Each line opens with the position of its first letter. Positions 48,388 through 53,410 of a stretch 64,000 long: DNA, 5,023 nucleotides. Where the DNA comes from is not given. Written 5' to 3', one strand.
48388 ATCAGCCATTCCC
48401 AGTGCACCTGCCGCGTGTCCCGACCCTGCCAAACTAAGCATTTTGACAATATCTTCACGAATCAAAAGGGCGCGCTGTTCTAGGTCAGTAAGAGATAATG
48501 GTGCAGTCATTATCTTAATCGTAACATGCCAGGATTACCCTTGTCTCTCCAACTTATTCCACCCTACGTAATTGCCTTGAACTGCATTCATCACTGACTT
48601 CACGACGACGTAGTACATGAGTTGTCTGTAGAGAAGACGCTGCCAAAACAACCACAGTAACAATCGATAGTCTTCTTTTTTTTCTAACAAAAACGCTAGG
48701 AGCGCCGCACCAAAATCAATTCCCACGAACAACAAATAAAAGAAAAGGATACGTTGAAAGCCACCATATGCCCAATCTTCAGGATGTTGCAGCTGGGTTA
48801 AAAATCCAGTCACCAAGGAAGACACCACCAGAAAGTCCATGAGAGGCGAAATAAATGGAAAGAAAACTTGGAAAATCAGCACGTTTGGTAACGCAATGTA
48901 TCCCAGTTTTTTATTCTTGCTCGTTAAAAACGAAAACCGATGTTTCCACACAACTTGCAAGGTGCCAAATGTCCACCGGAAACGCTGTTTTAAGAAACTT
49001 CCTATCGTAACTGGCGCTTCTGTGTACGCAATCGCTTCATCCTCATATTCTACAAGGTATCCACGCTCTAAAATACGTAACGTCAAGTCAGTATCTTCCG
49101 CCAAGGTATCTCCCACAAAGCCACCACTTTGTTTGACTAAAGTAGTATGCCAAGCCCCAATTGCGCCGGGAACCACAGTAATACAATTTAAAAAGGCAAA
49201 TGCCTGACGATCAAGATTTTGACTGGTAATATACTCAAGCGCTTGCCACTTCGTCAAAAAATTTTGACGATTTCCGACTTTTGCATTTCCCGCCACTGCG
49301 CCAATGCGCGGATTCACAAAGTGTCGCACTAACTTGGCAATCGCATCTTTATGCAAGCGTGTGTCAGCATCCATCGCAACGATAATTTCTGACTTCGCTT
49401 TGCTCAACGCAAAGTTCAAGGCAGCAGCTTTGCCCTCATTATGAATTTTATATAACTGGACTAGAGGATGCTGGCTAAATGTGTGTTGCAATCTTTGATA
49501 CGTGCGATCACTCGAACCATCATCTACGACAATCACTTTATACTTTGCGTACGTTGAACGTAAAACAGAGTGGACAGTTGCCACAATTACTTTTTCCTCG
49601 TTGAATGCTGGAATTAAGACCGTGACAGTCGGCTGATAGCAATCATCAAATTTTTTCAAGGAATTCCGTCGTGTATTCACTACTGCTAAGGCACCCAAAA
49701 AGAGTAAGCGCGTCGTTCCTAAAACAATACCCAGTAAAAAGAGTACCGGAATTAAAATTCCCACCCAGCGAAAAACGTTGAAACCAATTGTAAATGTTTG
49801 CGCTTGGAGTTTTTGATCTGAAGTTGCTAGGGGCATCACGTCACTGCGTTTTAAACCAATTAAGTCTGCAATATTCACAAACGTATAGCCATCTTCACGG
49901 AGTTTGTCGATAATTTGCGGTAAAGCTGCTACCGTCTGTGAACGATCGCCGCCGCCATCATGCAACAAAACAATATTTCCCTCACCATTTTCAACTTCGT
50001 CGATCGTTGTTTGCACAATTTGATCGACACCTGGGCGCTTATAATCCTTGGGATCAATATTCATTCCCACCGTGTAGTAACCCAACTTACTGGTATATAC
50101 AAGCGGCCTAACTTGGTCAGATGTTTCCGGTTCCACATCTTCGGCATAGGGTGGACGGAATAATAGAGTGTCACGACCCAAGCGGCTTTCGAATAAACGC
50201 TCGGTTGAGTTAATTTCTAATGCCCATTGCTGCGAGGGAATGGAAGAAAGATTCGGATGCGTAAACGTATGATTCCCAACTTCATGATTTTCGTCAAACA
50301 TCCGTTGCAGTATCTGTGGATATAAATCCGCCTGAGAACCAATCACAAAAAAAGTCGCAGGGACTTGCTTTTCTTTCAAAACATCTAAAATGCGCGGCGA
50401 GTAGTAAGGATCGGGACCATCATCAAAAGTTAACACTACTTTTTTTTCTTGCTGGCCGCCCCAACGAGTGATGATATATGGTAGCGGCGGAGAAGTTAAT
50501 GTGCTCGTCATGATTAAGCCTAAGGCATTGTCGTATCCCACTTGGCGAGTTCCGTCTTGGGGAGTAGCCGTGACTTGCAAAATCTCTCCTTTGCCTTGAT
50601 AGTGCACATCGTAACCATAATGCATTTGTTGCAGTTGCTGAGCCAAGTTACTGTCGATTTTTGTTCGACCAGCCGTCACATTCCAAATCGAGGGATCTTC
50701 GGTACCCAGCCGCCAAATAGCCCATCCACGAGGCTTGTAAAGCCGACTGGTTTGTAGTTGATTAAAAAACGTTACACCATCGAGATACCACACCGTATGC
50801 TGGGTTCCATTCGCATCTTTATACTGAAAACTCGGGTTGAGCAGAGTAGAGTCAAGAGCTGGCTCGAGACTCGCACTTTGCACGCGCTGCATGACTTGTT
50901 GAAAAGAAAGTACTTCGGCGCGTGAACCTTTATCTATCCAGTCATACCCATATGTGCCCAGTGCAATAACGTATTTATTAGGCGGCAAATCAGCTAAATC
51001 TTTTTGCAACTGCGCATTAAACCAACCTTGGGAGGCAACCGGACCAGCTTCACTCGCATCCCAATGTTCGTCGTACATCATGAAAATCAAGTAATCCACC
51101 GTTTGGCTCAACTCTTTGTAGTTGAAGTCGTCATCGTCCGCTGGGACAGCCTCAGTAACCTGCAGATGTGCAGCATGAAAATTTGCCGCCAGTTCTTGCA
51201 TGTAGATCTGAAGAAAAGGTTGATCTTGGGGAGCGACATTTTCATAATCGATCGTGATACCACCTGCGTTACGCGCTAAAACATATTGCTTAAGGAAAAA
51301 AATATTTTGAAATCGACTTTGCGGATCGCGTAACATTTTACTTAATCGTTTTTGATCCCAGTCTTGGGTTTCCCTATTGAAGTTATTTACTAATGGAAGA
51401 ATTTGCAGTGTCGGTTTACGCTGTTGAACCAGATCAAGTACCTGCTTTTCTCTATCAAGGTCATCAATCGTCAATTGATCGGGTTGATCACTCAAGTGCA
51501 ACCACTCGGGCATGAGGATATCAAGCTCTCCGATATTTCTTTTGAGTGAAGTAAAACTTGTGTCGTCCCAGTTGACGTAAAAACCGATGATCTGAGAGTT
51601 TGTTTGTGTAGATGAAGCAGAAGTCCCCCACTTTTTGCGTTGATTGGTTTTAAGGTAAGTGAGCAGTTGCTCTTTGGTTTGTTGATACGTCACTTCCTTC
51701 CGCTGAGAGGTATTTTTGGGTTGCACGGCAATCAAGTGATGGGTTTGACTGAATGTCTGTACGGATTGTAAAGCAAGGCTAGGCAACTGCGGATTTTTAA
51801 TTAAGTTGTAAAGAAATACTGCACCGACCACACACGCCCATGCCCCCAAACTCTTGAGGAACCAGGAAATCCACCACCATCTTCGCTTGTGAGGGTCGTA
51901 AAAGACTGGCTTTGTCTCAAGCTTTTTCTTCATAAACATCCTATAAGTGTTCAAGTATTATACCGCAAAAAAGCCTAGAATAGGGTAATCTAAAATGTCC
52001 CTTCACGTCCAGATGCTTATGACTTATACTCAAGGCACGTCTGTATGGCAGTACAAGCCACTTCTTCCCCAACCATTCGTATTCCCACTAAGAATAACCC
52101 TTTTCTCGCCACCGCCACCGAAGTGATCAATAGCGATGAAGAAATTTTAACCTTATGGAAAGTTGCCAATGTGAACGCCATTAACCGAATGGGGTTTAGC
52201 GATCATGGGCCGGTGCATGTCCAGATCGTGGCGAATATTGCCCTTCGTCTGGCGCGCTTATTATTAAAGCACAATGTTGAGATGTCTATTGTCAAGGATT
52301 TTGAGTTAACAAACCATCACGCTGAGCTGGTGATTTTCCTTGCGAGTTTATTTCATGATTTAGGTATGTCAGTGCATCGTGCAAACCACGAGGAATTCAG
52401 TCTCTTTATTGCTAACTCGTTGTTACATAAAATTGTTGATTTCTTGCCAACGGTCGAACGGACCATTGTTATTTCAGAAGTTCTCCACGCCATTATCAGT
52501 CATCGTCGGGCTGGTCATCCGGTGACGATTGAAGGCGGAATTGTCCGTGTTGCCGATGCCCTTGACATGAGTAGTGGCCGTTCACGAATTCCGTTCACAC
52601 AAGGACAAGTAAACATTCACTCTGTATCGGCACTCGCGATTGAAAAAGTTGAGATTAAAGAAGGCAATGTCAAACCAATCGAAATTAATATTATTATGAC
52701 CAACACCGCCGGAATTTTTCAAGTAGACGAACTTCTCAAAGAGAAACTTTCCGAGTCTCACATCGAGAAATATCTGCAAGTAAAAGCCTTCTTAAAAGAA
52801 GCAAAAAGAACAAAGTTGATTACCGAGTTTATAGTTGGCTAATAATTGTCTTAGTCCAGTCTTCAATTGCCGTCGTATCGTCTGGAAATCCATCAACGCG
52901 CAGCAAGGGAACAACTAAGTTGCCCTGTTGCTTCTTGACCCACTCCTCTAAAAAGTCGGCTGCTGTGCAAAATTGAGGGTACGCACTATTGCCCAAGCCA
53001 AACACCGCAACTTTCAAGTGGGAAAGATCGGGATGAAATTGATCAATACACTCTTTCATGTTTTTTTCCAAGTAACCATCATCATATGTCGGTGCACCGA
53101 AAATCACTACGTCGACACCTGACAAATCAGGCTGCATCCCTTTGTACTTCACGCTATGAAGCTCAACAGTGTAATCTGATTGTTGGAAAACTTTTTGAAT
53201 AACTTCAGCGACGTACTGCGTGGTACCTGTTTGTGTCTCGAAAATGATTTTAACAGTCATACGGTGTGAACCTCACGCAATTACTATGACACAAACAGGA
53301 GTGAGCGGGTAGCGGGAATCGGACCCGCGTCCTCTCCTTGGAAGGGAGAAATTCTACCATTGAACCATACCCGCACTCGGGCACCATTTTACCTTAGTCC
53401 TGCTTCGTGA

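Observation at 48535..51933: Single-polypeptide GH18-like + CE4 deacetylase + processive GT2 synthase (chitin/PNAG-type) with membrane anchors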

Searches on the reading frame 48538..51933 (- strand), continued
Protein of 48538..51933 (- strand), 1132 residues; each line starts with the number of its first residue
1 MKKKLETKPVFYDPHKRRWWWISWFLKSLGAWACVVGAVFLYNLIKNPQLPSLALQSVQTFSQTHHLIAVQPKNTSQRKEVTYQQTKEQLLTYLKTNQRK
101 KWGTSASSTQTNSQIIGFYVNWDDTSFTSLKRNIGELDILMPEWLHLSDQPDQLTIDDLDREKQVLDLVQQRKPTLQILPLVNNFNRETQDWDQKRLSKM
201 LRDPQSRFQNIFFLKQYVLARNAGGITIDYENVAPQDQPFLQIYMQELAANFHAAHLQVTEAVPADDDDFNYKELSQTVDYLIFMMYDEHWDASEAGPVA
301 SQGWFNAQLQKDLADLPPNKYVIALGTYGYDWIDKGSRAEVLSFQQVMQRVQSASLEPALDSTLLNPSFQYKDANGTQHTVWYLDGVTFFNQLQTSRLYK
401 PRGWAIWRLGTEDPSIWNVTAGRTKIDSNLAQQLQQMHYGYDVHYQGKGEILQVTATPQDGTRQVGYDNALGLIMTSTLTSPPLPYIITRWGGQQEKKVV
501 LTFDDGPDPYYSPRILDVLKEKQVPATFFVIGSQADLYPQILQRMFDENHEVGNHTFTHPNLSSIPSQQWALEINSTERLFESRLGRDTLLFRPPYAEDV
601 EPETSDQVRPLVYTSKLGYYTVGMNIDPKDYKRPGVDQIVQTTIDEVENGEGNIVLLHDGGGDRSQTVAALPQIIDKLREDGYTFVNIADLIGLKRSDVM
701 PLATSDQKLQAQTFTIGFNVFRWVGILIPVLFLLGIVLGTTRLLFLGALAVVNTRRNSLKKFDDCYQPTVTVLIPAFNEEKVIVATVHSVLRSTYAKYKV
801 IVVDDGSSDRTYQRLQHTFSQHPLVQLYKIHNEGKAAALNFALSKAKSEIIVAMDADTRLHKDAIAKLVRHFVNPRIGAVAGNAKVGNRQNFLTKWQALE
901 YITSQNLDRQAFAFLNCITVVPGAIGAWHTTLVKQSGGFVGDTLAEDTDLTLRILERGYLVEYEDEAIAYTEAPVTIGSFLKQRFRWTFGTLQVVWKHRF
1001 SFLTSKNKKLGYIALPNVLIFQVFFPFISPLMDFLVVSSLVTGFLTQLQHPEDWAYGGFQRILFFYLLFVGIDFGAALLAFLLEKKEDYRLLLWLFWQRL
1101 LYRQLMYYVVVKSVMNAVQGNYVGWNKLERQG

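Call 67: find_encoding_contigs(protein=P0002, flank=6000, max_places=2)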
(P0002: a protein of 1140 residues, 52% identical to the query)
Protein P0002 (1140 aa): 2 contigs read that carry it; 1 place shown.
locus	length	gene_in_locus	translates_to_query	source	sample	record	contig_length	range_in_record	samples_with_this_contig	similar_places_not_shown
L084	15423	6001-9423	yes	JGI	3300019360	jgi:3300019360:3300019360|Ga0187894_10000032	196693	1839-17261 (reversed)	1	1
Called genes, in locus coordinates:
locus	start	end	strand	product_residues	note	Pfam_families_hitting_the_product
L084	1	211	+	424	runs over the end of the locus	PF13191:AAA_16, PF13401:AAA_22, PF13604:AAA_30 (weak), PF25199:nSTAND_NTPase5 (faint)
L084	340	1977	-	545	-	PF13191:AAA_16, PF00004:AAA (weak), PF13245:AAA_19 (faint), PF13401:AAA_22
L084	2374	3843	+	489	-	PF00089:Trypsin, PF13365:Trypsin_2, PF00595:PDZ, PF13180:PDZ_2, PF17820:PDZ_6, PF00595:PDZ, PF13180:PDZ_2 (weak), PF17820:PDZ_6, +1 more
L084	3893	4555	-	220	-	PF09335:VTT_dom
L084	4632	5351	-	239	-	PF06210:DUF1003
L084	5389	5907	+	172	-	-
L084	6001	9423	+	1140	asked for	PF00704:Glyco_hydro_18, PF01522:Polysacc_deac_1, PF13506:Glyco_transf_21, PF00535:Glycos_transf_2, PF10111:Glyco_tranf_2_2, PF13641:Glyco_tranf_2_3, PF01644:Chitin_synth_1, PF13632:Glyco_trans_2_3, +1 more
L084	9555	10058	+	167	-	PF19315:MC_hydratase, PF01575:MaoC_dehydratas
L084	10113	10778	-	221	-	PF00881:Nitroreductase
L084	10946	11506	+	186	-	PF04115:Ureidogly_lyase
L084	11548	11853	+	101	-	PF07883:Cupin_2 (weak)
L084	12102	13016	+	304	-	-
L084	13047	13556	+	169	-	PF01381:HTH_3, PF13560:HTH_31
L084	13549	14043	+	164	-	-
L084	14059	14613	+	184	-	-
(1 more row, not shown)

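Call 68: find_encoding_contigs(protein=P0096, flank=6000, max_places=2)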
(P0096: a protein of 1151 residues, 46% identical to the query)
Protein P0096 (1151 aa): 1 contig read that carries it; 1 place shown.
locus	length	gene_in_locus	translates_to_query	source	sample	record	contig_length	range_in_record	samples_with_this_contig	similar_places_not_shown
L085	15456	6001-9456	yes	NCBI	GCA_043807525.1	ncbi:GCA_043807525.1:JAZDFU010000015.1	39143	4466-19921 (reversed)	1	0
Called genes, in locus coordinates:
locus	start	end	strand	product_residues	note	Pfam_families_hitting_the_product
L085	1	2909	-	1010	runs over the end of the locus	PF05157:MshEN (weak), PF04851:ResIII (faint), PF20720:nSTAND3 (faint), PF00437:T2SSE, PF12775:AAA_7 (faint), PF13401:AAA_22 (faint), PF13555:AAA_29 (faint), PF00437:T2SSE, +1 more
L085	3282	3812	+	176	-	-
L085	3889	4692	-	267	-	-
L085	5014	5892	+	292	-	-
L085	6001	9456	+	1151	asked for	PF00704:Glyco_hydro_18, PF01522:Polysacc_deac_1, PF13506:Glyco_transf_21, PF00535:Glycos_transf_2, PF10111:Glyco_tranf_2_2, PF13641:Glyco_tranf_2_3, PF01644:Chitin_synth_1, PF13632:Glyco_trans_2_3, +1 more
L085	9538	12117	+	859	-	PF07504:FTP, PF02868:Peptidase_M4_C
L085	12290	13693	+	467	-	PF08529:NusA_N, PF00575:S1, PF13184:KH_NusA_1st, PF26594:KH_NusA_2nd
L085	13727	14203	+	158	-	-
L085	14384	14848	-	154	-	-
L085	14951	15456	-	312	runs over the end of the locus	PF03808:Glyco_tran_WecG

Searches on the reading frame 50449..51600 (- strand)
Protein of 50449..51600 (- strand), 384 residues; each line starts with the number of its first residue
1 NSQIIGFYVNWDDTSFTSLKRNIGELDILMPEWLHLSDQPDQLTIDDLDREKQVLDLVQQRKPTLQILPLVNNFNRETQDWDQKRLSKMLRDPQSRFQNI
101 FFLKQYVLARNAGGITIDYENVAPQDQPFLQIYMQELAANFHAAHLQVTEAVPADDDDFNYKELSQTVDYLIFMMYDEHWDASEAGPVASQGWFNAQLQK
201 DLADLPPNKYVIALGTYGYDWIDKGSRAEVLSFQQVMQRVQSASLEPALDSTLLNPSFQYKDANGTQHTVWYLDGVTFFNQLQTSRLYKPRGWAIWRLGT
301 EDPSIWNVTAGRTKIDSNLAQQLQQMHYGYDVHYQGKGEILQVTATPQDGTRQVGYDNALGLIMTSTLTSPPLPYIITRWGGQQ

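Call 47: search_solved_structures(query=window:50656-51600:-, max_evalue=0.00001, show_alignments=4)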
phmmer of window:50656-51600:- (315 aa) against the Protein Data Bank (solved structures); distinct sequences matched with E-value up to 0.00001: 6.
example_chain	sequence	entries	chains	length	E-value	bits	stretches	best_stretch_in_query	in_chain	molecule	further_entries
3cz8_A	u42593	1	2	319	9.6e-25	90.5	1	66-299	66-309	Putative sporulation-specific glycosylase ydhD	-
5jh8_A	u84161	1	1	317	5.6e-20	74.9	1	98-308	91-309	Probable chitinase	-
4s3j_A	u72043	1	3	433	2.2e-17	66.3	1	66-308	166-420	Cortical-lytic enzyme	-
4s3k_A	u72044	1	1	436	2.8e-12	49.6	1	115-309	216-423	Spore germination protein YaaH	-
4q6t_A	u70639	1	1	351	1.5e-11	47.1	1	61-308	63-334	Glycosyl hydrolase, family 18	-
4wiw_A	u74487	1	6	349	6.3e-11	45.1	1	85-302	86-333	Glycoside hydrolase family 18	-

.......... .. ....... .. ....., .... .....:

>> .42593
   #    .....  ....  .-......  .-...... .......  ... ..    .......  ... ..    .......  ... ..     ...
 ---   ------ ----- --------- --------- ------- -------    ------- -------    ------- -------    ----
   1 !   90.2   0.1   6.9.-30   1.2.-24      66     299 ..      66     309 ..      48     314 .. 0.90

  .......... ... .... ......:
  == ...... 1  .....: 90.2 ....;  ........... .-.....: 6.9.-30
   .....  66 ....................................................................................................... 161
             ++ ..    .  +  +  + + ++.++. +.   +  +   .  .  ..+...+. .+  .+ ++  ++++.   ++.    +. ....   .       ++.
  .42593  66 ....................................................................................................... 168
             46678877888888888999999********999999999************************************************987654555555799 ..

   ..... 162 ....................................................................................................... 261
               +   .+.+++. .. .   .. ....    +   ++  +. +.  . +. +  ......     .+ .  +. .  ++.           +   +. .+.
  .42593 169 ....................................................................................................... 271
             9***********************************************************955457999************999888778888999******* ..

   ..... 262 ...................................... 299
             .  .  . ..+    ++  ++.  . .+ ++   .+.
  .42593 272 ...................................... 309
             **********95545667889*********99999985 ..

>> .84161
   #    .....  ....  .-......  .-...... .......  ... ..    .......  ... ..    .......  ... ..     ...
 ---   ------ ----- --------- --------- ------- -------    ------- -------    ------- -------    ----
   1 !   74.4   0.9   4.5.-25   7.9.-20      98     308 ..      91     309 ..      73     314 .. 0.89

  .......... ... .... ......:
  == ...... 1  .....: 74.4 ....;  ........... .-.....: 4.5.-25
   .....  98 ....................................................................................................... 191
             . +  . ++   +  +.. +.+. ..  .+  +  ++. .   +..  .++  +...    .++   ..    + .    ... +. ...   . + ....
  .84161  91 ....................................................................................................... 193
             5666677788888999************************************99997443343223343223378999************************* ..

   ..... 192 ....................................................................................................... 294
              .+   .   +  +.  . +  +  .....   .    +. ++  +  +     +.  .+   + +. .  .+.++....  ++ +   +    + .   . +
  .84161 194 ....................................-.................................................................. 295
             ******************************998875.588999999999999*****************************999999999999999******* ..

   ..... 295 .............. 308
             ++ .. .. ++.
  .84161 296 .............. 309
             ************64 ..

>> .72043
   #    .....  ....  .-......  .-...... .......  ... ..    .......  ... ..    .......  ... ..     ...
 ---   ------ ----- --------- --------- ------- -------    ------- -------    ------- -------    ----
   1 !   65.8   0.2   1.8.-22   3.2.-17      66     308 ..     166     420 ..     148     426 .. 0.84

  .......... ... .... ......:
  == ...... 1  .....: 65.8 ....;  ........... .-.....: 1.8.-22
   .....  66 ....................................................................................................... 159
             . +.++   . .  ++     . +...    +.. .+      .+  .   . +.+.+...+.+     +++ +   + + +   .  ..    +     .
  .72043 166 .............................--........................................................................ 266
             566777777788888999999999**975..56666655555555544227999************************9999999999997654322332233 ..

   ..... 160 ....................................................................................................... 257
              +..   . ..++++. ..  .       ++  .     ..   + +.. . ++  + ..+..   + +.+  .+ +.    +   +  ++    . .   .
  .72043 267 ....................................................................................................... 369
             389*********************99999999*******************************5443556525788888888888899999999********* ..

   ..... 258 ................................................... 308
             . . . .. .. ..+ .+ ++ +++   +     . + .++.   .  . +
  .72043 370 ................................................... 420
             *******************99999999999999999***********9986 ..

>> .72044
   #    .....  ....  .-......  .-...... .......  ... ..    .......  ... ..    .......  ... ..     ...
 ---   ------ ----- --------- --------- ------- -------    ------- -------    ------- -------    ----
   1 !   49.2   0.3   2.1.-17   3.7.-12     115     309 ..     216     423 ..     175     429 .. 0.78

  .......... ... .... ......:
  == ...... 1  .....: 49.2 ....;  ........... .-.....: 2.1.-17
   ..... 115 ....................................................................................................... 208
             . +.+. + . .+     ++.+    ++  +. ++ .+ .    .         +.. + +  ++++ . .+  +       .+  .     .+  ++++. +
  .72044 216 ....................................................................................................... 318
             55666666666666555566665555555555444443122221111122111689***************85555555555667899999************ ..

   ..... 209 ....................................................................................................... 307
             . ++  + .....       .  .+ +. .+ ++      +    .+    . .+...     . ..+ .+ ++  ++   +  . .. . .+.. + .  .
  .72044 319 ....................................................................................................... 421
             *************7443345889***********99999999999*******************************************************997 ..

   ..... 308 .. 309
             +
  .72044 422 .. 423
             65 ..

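Call 66: search_protein_representatives(protein=window:50449-51600:-)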
Query: 384 residues. Proteins with E-value up to 0.001 (for the whole library): 5481; up to 1e-10: 2869; up to 1e-30: 435. The best 150 are listed.
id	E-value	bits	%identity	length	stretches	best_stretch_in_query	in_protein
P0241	3.5e-112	391.6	45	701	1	1-383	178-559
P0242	2.4e-102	359.2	41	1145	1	1-382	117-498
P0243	1.9e-101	356.3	44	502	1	2-383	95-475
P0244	7.2e-101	354.4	44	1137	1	3-383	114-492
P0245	6.9e-100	351.1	34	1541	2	2-375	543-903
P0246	2.2e-97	342.9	45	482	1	2-363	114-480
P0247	2.4e-97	342.8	42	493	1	2-379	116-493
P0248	5.7e-95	334.9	46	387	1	2-333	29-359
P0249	8.3e-94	331.1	41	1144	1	1-383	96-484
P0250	9.1e-94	331.0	44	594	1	3-383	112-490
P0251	1.3e-93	330.5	39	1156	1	5-382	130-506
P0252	5.0e-93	328.6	31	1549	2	4-373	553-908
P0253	8.2e-92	324.6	38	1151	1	3-382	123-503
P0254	8.2e-91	321.3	40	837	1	2-383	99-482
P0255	9.4e-91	321.1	40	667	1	4-382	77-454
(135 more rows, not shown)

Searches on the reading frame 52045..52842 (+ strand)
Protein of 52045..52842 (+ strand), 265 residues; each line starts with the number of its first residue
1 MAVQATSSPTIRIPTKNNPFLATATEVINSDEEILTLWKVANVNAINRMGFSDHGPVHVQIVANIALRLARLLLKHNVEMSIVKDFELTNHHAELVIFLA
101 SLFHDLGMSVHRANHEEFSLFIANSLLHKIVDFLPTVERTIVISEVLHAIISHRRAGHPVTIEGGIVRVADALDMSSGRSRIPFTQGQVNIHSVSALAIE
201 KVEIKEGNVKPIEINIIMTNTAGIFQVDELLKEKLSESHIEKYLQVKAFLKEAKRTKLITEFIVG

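Call 10: search_protein_families(library=pfam, proteins=[window:52045-52842:+], max_evalue=0.001)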
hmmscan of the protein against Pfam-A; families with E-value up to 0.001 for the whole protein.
window:52045-52842:+ (265 aa): 1 family
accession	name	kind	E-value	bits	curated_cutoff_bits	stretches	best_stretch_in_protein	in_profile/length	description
PF01966.28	HD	-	1.1e-06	29.4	22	1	58-175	4-115/116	HD domain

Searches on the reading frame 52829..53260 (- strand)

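Call 10: search_protein_families(library=pfam, proteins=[window:52829-53260:-], max_evalue=0.001)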
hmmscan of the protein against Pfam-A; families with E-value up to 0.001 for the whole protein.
window:52829-53260:- (143 aa): 3 families
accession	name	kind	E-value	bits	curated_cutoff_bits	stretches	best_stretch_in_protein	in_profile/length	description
PF00258.30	Flavodoxin_1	-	2.4e-23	83.3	25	1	5-133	1-141/143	Flavodoxin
PF12724.12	Flavodoxin_5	-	6.1e-12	46.5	27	1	5-93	2-87/145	Flavodoxin domain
PF12641.12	Flavodoxin_3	-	0.00021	21.6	27.5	1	5-88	2-75/160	Flavodoxin domain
